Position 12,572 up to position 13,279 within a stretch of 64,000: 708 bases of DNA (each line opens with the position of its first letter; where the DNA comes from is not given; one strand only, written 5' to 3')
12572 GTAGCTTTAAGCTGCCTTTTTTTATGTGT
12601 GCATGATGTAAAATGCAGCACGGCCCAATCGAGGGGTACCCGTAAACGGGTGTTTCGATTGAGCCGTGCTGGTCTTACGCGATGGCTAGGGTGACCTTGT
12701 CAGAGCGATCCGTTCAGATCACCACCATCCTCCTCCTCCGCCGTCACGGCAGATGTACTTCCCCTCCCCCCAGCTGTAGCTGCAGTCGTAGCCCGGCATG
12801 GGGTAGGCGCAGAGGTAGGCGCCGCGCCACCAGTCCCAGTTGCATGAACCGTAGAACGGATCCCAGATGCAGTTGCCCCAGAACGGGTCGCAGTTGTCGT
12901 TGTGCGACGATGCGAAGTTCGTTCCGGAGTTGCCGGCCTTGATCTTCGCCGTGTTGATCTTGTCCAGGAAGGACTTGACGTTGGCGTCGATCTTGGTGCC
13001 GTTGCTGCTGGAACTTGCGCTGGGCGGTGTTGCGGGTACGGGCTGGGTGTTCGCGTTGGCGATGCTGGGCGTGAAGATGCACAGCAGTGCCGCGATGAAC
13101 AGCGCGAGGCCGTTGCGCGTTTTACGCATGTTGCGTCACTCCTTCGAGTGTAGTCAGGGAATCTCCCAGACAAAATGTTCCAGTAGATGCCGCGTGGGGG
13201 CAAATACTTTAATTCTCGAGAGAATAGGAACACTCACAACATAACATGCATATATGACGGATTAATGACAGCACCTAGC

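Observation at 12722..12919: Novel-looking Trp/Cys/Gly/Tyr-rich secreted module with WDPF(W/Y)GxC repeats and a GGGGGWW terminus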

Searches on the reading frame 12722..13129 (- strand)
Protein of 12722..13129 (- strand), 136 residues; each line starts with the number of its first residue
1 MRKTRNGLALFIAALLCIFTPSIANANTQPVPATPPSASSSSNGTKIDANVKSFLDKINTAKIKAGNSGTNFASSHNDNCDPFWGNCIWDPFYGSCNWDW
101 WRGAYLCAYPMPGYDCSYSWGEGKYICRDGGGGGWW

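Call 5: search_protein_families(library=pfam, proteins=[window:12722-13129:-], max_evalue=10)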
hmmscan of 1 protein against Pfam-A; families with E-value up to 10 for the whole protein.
window:12722-13129:- (136 aa): 0 families

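Call 6: search_protein_families(library=ncbifam, proteins=[window:12722-13129:-], max_evalue=10)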
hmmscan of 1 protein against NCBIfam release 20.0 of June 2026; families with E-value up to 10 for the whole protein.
window:12722-13129:- (136 aa): 0 families

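Call 7: find_homologous_proteins(query=window:12722-13129:-, max_evalue=1)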
Query window:12722-13129:- (136 aa): 1 proteins with E <= 1 among 16 candidates.
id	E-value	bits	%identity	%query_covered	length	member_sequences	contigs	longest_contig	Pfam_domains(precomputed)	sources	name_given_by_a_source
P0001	7.2e-92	324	100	100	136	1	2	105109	-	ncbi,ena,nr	ncbi:MAG: hypothetical protein MK052_00070 [Alphaproteobacteria bacterium]|nr:hypothetical protein [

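Call 10: find_encoding_contigs(protein=P0001, flank=6000, max_places=6)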
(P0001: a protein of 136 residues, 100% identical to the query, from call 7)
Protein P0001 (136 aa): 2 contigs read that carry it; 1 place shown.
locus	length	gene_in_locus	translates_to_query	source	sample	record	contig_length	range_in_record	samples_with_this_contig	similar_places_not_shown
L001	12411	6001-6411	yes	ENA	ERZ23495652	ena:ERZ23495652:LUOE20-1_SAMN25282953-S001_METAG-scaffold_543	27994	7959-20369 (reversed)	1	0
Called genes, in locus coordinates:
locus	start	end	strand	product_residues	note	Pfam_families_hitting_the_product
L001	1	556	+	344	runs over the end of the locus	PF01118:Semialdhyde_dh, PF02774:Semialdhyde_dhC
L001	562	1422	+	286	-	PF03328:HpcH_HpaI, PF15617:C-C_Bond_Lyase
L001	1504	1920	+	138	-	PF01127:Sdh_cyt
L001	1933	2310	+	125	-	PF01127:Sdh_cyt, PF05328:CybS (faint)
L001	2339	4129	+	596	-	PF00890:FAD_binding_2, PF02910:Succ_DH_flav_C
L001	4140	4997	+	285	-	PF01435:Peptidase_M48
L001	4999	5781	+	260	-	PF13085:Fer2_3, PF13237:Fer4_10 (weak), PF13183:Fer4_8, PF13534:Fer4_17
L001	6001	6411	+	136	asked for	-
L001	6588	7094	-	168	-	PF02559:CarD_TRCF_RID, PF21095:CarD_C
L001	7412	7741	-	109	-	PF12797:Fer4_2 (faint), PF12837:Fer4_6 (faint), PF13237:Fer4_10 (faint), PF13183:Fer4_8 (faint), PF12838:Fer4_7 (weak), PF13187:Fer4_9 (weak), PF00037:Fer4 (weak), PF11953:DUF3470, +1 more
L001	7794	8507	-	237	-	PF01578:Cytochrom_C_asm, PF27518:CcmC (weak)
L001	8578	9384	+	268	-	PF01503:PRA-PH (faint), PF03819:MazG, PF12643:MazG-like (faint), PF03819:MazG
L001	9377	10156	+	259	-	PF00106:adh_short, PF01370:Epimerase (weak), PF08659:KR, PF13561:adh_short_C2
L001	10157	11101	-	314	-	PF13174:TPR_6 (faint), PF13428:TPR_14 (faint), PF13431:TPR_17 (faint), PF13432:TPR_16 (faint), PF24575:TPR_Slam (faint), PF00515:TPR_1 (faint), PF07719:TPR_2 (faint), PF13424:TPR_12 (weak), +4 more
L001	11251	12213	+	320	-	PF02729:OTCace_N, PF00185:OTCace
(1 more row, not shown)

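Call 14: search_protein_families(library=phrogs, proteins=[window:12722-13129:-], max_evalue=10)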
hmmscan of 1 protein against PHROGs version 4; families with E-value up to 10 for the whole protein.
window:12722-13129:- (136 aa): 1 family
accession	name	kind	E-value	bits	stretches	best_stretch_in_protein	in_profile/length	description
phrog_37932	-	unknown function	0.024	15.3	1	10-73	141-205/225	-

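Call 15: search_solved_structures(query=window:12722-13129:-, max_evalue=10, show_alignments=3)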
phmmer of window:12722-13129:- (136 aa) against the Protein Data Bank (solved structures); distinct sequences matched with E-value up to 10: 1.
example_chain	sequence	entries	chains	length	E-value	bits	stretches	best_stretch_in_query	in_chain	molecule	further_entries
7aew_CCC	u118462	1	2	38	2.9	11.3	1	24-45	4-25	Aminopeptidase N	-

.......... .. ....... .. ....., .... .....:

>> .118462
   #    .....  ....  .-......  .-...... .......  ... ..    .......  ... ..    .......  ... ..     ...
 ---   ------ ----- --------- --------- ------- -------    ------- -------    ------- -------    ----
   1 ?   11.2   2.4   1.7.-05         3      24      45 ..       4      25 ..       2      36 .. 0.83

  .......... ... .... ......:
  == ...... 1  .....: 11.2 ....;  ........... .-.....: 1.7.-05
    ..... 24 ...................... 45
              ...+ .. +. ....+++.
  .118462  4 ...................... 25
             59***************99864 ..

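Call 19: search_protein_representatives(protein=window:12722-13129:-)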
Query: 136 residues. Proteins with E-value up to 0.001 (for the whole library): 8; up to 1e-10: 3; up to 1e-30: 1. The best 8 are listed.
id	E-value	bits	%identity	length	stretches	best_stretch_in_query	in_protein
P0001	2.3e-92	323.6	100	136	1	1-136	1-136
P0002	1.3e-14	70.9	36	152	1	16-134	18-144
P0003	2.7e-12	63.4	36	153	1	8-130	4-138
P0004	5.0e-07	46.3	47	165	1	77-135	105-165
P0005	1.9e-06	44.4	43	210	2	73-136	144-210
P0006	2.4e-06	44.1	37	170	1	47-131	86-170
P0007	9.1e-05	39.0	35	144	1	1-136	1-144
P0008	1.0e-04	38.8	26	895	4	18-103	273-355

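Call 24: search_protein_families(library=pfam, alignment_id=A1, max_evalue=1)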
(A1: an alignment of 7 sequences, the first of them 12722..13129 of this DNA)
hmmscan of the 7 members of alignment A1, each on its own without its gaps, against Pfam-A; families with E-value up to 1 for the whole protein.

A. member 1, window:12722-13129:- (136 aa): 0 families

B. families by the number of members that match (of 7 scanned): 7 families
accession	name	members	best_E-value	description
PF12079.13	DUF3558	1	0.0046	Protein of unknown function (DUF3558)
PF04625.18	DEC-1_N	1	0.019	DEC-1 protein, N-terminal region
PF06703.16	SPC25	1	0.025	Microsomal signal peptidase 25 kDa subunit (SPC25)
PF07817.19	GLE1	1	0.058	GLE1-like protein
PF12963.12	DUF3852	1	0.1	Protein of unknown function (DUF3852)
PF14179.11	YppG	1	0.23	YppG-like protein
PF13624.11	SurA_N_3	1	0.43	SurA-like N-terminal domain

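Call 26: list_cluster_members(proteins=[P0001, P0002, P0003, P0004, P0005, P0006, P0007])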
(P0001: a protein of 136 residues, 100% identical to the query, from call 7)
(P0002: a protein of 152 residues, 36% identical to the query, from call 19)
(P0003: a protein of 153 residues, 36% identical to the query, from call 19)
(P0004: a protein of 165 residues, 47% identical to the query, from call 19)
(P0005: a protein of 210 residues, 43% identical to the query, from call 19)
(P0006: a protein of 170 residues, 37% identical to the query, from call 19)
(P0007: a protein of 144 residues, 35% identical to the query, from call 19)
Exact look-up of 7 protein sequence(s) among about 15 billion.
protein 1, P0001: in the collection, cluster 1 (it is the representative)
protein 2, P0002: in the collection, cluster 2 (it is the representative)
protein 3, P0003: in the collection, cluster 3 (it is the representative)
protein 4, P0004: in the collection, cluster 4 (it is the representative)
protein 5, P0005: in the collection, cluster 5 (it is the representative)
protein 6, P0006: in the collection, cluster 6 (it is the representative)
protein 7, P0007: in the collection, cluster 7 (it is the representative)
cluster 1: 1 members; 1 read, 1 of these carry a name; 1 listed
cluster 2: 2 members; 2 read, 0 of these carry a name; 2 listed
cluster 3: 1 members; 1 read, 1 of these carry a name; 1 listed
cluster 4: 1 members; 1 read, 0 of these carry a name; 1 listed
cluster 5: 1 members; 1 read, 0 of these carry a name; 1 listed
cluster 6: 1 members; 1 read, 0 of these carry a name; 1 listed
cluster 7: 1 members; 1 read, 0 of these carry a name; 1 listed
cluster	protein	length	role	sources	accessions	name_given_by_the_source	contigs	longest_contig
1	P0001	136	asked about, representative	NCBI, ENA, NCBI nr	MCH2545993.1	MAG: hypothetical protein MK052_00070 [Alphaproteobacteria bacterium] | hypothetical protein [Alphaproteobacteria bacterium]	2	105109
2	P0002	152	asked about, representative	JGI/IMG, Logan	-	-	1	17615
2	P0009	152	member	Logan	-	-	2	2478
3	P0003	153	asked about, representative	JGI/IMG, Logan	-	hypothetical protein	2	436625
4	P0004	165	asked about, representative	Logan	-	-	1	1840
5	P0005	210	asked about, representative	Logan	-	-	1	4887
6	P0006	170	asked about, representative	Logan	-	-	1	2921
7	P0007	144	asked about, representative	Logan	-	-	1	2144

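Call 28: find_encoding_contigs(protein=P0003, flank=8000, max_places=3)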
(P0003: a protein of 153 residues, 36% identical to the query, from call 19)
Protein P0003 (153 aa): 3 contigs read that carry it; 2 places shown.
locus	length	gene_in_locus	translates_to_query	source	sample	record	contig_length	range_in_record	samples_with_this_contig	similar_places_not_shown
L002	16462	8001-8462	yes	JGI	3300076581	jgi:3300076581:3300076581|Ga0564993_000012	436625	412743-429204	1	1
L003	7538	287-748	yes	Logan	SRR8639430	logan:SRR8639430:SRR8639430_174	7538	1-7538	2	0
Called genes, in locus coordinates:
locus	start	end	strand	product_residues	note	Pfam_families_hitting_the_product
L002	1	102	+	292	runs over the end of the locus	PF15617:C-C_Bond_Lyase, PF03328:HpcH_HpaI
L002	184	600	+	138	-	PF01127:Sdh_cyt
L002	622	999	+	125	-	PF01127:Sdh_cyt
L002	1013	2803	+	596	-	PF00890:FAD_binding_2, PF02910:Succ_DH_flav_C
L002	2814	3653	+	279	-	PF01435:Peptidase_M48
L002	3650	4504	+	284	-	PF01435:Peptidase_M48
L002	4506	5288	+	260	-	PF13085:Fer2_3, PF13237:Fer4_10 (weak), PF13183:Fer4_8, PF13534:Fer4_17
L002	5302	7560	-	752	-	PF07963:N_methyl (weak), PF13884:Peptidase_S74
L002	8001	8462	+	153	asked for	-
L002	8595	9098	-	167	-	PF02559:CarD_TRCF_RID, PF21095:CarD_C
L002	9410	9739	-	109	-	PF12797:Fer4_2 (faint), PF12837:Fer4_6 (faint), PF13237:Fer4_10 (faint), PF14697:Fer4_21 (faint), PF12838:Fer4_7 (weak), PF13187:Fer4_9 (weak), PF00037:Fer4 (weak), PF11953:DUF3470, +1 more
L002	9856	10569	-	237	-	PF01578:Cytochrom_C_asm, PF27518:CcmC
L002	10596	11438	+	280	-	PF01503:PRA-PH (faint), PF03819:MazG, PF12643:MazG-like (faint), PF03819:MazG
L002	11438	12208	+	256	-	PF00106:adh_short, PF08659:KR, PF01370:Epimerase, PF13460:NAD_binding_10 (faint), PF13561:adh_short_C2, PF00107:ADH_zinc_N (faint)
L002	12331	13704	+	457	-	-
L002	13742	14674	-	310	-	PF24575:TPR_Slam (faint), PF13428:TPR_14 (faint), PF13432:TPR_16 (weak), PF14559:TPR_19 (faint), PF20308:TPR-S (faint), PF13424:TPR_12 (weak)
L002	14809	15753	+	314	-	PF02729:OTCace_N, PF00185:OTCace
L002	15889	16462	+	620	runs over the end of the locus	PF00982:Glyco_transf_20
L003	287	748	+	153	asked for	-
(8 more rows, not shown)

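Call 29: find_encoding_contigs(protein=P0002, flank=8000, max_places=3)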
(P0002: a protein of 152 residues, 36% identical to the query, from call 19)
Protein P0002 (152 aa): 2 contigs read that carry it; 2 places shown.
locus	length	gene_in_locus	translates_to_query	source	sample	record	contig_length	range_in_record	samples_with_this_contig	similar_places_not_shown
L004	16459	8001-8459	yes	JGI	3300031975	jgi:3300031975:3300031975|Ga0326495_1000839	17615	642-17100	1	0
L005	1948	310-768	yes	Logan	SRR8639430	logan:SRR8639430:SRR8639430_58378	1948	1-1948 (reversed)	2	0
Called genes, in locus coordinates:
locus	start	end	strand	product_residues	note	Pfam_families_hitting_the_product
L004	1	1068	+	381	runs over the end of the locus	PF00180:Iso_dh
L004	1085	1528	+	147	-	-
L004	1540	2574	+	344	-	PF01118:Semialdhyde_dh, PF02774:Semialdhyde_dhC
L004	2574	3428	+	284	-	PF03328:HpcH_HpaI, PF15617:C-C_Bond_Lyase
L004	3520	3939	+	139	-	PF01127:Sdh_cyt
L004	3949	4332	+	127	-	PF01127:Sdh_cyt, PF05328:CybS (faint)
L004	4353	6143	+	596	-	PF00890:FAD_binding_2, PF02910:Succ_DH_flav_C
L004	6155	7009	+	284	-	PF01435:Peptidase_M48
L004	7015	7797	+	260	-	PF13085:Fer2_3, PF13237:Fer4_10 (weak), PF13183:Fer4_8, PF13534:Fer4_17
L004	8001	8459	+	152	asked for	-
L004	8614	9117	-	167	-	PF02559:CarD_TRCF_RID, PF21095:CarD_C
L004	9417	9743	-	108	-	PF12797:Fer4_2 (faint), PF12837:Fer4_6 (faint), PF13237:Fer4_10 (weak), PF12838:Fer4_7 (weak), PF13187:Fer4_9 (weak), PF13484:Fer4_16 (faint), PF00037:Fer4 (weak), PF11953:DUF3470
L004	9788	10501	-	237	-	PF01578:Cytochrom_C_asm, PF27518:CcmC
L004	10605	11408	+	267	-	PF01503:PRA-PH (faint), PF03819:MazG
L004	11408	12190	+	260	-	PF00106:adh_short, PF01370:Epimerase, PF03435:Sacchrp_dh_NADP (faint), PF08659:KR, PF13460:NAD_binding_10, PF13561:adh_short_C2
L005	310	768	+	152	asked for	-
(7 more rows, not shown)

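Call 32: find_encoding_contigs(protein=P0005, flank=5000, max_places=3)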
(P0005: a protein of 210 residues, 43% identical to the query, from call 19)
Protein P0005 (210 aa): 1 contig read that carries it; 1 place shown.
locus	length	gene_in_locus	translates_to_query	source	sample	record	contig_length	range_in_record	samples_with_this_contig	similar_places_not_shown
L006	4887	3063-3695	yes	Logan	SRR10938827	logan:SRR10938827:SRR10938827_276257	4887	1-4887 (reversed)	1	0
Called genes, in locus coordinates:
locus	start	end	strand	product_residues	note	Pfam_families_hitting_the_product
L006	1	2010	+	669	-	?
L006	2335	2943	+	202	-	-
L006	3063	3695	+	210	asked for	-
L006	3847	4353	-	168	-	PF02559:CarD_TRCF_RID, PF21095:CarD_C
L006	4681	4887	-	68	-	?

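Call 33: find_encoding_contigs(protein=P0006, flank=5000, max_places=3)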
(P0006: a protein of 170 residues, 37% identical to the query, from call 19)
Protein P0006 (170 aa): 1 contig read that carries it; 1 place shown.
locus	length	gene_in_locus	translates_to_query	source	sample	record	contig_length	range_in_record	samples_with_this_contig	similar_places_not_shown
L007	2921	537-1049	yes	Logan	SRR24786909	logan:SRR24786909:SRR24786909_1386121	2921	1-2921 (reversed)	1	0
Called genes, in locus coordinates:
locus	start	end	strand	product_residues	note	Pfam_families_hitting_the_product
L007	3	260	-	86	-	?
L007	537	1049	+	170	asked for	-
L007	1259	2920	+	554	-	?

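Call 34: find_encoding_contigs(protein=P0007, flank=5000, max_places=3)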
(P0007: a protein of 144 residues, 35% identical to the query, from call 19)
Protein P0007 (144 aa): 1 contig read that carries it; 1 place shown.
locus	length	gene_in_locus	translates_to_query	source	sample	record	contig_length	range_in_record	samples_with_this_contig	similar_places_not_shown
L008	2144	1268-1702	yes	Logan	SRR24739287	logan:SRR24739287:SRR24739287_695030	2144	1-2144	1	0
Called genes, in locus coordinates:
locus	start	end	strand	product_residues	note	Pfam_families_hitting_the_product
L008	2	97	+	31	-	?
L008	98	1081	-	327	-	-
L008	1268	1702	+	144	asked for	-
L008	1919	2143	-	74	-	?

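Call 35: find_encoding_contigs(protein=P0004, flank=5000, max_places=3)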
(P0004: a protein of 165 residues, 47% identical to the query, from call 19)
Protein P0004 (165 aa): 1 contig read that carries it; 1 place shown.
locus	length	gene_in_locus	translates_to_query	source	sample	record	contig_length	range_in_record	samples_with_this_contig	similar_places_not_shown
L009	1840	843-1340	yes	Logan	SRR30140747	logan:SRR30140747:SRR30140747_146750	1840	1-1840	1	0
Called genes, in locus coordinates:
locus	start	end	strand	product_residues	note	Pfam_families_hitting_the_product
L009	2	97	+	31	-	?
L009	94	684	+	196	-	PF06271:RDD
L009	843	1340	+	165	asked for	-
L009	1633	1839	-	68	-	?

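Call 45: predict_structure(alignment_id=A1)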
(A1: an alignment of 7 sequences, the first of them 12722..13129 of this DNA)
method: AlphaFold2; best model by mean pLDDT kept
length: 136 residues; sequences in the alignment: 7
mean_pLDDT: 64.1   pTM: 0.39
mean pLDDT of the five models: 64.1, 61.4, 47.6, 47.2, 44.7
residues with pLDDT >= 90: 13; 70-90: 37; 50-70: 52; < 50: 34
segments of 3 or more residues with pLDDT < 50: 36-45, 62-77, 132-136
pLDDT, mean of each block of 10 residues (from residue 1): 55 57 51 50 50 58 46 48 80 85 89 89 86 45
secondary structure, 60 per line:
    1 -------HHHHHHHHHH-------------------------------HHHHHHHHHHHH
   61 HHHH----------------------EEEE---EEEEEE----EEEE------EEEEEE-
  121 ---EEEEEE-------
elements in order: H8-17 H49-64 E87-90 E94-99 E104-107 E114-119 E124-129

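Call 48: fold_search(model_id=the predicted structure, library=pdb)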
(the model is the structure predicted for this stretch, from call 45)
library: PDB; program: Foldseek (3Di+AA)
matches with E <= 10: 11; with E <= 0.001: 0
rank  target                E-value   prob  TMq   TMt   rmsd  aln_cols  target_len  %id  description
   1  9g6k_UG               2.5e+00  0.03  0.12  0.10  17.2       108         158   17  LSU structure derived from the LSU sample of the mitoribosome from T. gondii. (released 2024-12-11)
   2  4ouj_A                5.7e+00  0.03  0.13  0.08  11.4        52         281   10  Crystal structure of HA33B-Lac (released 2014-06-04)
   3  9ru5_A                5.7e+00  0.03  0.12  0.09   9.5        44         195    7  Cryo-EM structure of TCRpub/pMHC (released 2025-08-13)
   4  5kz5_A                6.1e+00  0.02  0.17  0.14  19.4       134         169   14  Architecture of the Human Mitochondrial Iron-Sulfur Cluster Assembly Machinery: the Complex Formed by the Iron Donor,  (released 2016-08-31)
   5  7xqv_B                6.9e+00  0.01  0.12  0.14  11.1        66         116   11  The complex of nanobody Rh57 binding to GTP-bound RhoA active form (released 2022-07-13)
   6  7z48_B                6.9e+00  0.01  0.08  0.05  19.6        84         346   12  Bottom part (C5) of bacteriophage SU10 capsid (released 2022-08-10)
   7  9l5u_B                7.8e+00  0.02  0.12  0.12   6.2        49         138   12  Papain-like cysteine protease toxin/immunity pair (released 2025-06-04)
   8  5ki9                  8.3e+00  0.11  0.20  0.53   3.0        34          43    6  Crystal structure of human beta-defensin 4 (HBD4) (released 2017-06-28)
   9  9lbs_D                8.3e+00  0.02  0.13  0.14   8.1        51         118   10  Cryo-EM structure of Omicron BA.1 RBD complexed with ConBA-998,S309 and S304Fabs (released 2025-04-02)
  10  9fkb_BA               8.3e+00  0.01  0.10  0.05   9.0        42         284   12  Tail of emppty Haloferax tailed virus 1 (released 2025-06-18)
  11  8glv_GK               9.4e+00  0.02  0.16  0.11   7.3        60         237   10  96-nm repeat unit of doublet microtubules from Chlamydomonas reinhardtii flagella (released 2023-05-31)

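Call 61: find_homologous_proteins(query=A1, max_evalue=1)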
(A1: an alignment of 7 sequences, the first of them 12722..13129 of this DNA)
Query A1 (7 sequences) (136 aa, profile of the alignment): 11 proteins with E <= 1 among 7873 candidates.
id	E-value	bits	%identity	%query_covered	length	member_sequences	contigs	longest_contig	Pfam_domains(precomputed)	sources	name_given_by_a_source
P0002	6.8e-54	200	31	99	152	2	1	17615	-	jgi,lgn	-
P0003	1.0e-50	190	32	91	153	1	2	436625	-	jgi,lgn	jgi:hypothetical protein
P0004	4.4e-45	171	47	43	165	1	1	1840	-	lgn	-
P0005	5.3e-45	171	32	92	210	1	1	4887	-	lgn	-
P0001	2.8e-44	169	100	100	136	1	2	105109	-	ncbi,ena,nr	ncbi:MAG: hypothetical protein MK052_00070 [Alphaproteobacteria bacterium]|nr:hypothetical protein [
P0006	1.3e-43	167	31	75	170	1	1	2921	-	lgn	-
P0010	7.1e-42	161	54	38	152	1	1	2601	-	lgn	-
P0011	1.1e-40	157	30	96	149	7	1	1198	-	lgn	-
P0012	6.8e-40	155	54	43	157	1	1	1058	-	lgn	-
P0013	5.3e-33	132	54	40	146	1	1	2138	-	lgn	-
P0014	1.7e-30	124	43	38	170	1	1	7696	-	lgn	-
